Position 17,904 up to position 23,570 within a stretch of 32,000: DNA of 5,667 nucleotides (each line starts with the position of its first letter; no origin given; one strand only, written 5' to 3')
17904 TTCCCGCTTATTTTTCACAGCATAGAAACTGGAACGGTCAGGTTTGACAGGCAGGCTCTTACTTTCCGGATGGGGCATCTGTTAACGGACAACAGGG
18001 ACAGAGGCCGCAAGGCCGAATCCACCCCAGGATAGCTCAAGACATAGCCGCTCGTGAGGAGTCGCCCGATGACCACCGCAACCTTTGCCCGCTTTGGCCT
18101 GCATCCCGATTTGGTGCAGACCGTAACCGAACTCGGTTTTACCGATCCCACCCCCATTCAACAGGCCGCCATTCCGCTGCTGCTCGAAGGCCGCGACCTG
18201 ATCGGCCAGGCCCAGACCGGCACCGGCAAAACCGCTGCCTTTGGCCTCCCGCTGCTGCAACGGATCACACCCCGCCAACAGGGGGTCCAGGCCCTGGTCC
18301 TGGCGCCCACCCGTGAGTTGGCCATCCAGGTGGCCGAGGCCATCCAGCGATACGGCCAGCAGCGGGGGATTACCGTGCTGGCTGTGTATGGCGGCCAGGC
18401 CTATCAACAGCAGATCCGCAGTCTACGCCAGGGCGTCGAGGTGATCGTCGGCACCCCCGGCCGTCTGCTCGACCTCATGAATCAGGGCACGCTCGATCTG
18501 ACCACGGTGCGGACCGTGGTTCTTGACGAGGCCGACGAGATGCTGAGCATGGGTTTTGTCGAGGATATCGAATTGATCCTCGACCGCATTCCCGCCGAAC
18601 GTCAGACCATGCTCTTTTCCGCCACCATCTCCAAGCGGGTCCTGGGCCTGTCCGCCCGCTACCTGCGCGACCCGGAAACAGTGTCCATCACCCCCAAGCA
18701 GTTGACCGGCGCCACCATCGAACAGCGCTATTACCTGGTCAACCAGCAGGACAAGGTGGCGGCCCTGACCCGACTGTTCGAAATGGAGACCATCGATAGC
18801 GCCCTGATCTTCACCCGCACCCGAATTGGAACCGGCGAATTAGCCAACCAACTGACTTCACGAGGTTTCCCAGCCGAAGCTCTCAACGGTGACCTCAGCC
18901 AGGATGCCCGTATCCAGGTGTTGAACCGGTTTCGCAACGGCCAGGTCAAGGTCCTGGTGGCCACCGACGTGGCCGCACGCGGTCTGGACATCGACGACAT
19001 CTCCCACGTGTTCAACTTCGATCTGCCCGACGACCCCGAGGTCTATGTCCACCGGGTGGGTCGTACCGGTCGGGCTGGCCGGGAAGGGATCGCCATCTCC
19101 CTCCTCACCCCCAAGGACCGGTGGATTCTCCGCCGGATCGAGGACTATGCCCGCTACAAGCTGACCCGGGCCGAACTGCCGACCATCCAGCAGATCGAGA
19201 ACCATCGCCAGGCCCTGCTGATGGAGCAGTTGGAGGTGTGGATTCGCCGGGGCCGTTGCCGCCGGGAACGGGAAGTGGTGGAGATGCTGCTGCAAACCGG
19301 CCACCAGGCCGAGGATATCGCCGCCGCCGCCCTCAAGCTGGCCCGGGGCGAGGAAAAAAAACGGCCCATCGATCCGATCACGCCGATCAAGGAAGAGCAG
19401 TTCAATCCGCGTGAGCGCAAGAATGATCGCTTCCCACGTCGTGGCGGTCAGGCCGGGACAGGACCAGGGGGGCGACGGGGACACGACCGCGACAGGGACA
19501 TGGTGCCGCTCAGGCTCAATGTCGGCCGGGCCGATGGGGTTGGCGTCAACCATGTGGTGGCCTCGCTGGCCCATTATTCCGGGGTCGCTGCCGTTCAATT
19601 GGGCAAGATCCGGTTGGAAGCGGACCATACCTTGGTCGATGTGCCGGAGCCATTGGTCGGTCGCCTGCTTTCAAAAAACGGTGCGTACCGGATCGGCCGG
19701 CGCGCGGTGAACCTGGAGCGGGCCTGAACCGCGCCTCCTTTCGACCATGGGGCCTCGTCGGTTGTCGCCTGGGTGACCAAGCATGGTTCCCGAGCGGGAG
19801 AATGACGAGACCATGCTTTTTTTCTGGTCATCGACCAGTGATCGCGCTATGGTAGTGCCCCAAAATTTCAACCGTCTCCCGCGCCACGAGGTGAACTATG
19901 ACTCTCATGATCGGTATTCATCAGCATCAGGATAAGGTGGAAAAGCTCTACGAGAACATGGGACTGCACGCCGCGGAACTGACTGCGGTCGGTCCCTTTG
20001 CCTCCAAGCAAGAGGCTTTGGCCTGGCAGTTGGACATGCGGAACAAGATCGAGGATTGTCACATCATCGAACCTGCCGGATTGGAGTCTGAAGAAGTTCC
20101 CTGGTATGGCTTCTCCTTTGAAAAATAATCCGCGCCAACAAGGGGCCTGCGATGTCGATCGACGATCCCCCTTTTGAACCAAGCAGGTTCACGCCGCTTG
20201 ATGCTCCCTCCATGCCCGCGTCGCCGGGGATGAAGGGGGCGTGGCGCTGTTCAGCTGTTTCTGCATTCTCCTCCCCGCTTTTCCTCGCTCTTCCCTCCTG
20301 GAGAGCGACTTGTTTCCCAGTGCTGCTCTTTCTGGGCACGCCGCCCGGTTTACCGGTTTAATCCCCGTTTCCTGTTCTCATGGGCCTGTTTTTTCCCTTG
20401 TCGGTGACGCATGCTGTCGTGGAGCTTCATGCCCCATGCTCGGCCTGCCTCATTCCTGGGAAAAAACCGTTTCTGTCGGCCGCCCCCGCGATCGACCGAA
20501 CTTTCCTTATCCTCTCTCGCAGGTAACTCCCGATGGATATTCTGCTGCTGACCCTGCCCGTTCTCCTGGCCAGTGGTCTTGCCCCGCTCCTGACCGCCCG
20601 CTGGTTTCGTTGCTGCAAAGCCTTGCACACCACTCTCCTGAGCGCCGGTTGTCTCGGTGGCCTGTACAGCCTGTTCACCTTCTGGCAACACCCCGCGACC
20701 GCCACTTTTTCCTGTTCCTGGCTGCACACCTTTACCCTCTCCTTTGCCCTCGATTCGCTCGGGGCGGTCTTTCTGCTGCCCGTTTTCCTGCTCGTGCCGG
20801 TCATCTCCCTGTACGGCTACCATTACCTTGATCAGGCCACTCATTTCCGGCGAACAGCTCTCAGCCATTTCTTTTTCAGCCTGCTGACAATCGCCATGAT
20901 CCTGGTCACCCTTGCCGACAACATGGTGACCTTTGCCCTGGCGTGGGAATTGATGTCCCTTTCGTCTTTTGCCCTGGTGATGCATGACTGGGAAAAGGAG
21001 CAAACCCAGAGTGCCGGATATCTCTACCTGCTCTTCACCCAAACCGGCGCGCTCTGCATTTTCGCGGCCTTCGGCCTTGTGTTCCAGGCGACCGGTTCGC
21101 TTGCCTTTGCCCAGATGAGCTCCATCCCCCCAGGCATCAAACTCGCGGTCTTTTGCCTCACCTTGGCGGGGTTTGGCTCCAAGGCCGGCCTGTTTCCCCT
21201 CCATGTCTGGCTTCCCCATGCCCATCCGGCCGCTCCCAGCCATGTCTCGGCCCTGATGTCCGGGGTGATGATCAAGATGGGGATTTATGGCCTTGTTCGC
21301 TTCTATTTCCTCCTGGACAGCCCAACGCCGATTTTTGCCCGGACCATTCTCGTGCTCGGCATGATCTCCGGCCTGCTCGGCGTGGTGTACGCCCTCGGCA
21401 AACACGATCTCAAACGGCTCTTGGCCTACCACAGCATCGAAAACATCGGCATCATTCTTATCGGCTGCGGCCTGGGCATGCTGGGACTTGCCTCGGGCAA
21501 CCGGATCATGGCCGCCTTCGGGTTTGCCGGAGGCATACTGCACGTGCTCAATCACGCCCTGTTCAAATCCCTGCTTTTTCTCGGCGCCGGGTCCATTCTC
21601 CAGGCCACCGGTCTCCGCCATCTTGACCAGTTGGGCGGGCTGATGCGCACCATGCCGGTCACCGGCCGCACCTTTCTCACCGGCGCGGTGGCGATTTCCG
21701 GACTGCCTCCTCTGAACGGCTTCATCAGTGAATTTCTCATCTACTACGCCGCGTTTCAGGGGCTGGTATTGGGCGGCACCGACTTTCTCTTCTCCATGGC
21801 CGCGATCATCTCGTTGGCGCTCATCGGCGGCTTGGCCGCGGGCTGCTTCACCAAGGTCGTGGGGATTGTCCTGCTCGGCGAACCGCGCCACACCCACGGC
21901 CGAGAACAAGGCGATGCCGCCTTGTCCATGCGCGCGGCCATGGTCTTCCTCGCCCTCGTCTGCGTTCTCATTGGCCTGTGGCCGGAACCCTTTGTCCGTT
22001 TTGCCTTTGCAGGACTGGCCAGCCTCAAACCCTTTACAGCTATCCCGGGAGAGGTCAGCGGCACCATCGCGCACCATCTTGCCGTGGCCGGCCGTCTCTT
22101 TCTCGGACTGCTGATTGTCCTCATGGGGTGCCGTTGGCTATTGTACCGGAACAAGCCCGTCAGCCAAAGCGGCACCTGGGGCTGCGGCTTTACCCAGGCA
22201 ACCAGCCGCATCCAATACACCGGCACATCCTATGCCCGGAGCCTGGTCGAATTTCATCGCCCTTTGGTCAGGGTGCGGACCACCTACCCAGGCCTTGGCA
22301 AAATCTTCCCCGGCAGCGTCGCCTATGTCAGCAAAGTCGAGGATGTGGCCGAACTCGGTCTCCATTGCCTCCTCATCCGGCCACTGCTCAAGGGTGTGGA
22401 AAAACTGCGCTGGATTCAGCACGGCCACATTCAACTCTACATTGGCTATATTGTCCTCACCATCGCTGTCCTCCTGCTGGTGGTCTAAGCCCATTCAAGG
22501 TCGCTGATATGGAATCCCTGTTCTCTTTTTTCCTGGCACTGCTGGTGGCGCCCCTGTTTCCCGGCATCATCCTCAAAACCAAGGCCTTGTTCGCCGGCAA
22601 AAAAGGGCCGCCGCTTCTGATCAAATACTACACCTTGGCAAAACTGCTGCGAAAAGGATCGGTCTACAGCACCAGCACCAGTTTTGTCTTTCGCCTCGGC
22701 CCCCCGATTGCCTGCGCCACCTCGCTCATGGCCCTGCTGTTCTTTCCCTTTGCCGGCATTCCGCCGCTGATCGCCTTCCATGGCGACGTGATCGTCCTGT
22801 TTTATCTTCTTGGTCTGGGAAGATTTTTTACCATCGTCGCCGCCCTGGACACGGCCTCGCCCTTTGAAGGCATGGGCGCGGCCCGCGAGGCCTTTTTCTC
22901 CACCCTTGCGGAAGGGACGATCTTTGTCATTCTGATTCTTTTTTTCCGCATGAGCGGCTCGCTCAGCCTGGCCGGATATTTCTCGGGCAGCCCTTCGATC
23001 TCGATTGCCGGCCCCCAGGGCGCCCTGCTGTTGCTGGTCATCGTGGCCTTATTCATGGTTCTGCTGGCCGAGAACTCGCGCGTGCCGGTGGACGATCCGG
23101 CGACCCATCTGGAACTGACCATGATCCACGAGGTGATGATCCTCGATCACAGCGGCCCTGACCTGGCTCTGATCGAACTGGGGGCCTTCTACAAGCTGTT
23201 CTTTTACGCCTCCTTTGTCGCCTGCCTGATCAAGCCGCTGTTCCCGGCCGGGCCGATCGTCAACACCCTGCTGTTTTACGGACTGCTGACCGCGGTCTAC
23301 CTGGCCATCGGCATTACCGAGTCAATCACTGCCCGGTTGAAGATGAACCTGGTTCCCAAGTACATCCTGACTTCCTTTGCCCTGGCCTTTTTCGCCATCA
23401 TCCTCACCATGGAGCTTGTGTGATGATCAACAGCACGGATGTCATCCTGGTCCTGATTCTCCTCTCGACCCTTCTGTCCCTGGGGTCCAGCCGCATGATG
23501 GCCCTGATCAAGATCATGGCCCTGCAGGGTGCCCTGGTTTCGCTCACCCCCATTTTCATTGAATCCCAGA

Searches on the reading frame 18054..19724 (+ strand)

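Call 25: search_protein_families(library=pfam, proteins=[window:18054-19724:+], max_evalue=0.00001)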
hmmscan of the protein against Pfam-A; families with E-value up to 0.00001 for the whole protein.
window:18054-19724:+ (557 aa): 5 families
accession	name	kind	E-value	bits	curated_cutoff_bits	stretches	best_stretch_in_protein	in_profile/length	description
PF00270.35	DEAD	-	6.6e-53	179.3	26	1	33-195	1-163/167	DEAD/DEAH box helicase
PF00271.37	Helicase_C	-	1.1e-33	116.2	23.5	1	234-342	2-110/110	Helicase conserved C-terminal domain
PF03880.21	DbpA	-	2.4e-11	43.9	25.6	1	486-556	2-72/72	DbpA RNA binding domain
PF25399.1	DeaD_dimer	-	1.2e-08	35.3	23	1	376-436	1-62/67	RNA helicase DeaD dimerization domain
PF04851.21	ResIII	-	5.4e-06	26.8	22.5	1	47-192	24-162/164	Type III restriction enzyme, res subunit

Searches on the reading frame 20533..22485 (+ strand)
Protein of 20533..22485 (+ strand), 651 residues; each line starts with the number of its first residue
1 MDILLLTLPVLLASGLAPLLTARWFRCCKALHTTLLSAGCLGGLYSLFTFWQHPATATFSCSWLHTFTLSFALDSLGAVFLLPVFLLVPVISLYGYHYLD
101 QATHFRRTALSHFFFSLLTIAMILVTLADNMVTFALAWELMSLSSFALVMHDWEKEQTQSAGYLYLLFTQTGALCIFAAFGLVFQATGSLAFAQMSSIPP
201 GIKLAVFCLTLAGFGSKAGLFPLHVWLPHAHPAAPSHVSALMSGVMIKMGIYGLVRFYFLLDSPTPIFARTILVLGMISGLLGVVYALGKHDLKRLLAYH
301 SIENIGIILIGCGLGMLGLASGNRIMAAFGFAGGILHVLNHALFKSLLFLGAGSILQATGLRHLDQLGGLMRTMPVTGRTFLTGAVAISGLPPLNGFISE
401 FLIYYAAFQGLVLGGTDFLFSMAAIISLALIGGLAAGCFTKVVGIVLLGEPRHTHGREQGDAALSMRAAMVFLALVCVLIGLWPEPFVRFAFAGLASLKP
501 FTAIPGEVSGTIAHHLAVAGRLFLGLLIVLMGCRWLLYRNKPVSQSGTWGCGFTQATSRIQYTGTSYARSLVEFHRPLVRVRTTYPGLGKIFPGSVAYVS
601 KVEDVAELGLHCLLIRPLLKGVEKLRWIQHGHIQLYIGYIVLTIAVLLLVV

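Call 25: search_protein_families(library=pfam, proteins=[window:20533-22485:+], max_evalue=0.00001)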
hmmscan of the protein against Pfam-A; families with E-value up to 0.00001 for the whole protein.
window:20533-22485:+ (651 aa): 1 family
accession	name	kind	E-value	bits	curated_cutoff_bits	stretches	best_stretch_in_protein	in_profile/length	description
PF00361.26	Proton_antipo_M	-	1.5e-53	182.4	21.5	1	128-410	1-278/294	NADH:quinone oxidoreductase/Mrp antiporter, TM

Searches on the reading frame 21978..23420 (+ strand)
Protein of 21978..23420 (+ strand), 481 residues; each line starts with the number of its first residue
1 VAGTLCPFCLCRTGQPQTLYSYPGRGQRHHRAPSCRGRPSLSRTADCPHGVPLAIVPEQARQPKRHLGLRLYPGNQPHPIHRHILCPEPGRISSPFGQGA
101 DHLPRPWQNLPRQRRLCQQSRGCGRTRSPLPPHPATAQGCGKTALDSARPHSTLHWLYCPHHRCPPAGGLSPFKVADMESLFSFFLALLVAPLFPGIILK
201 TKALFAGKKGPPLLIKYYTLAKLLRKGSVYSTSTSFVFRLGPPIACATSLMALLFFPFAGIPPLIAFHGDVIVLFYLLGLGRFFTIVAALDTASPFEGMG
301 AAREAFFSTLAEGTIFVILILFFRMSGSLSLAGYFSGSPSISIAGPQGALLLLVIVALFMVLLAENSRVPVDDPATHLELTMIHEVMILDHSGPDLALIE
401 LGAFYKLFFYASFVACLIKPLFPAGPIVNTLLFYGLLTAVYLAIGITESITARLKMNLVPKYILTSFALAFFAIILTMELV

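Call 25: search_protein_families(library=pfam, proteins=[window:21978-23420:+], max_evalue=0.00001)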
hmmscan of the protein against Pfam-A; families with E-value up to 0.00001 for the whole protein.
window:21978-23420:+ (481 aa): 1 family
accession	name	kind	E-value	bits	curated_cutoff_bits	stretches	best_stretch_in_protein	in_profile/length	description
PF00146.26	NADHdh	-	7e-25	88.4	27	1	184-477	8-297/298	NADH dehydrogenase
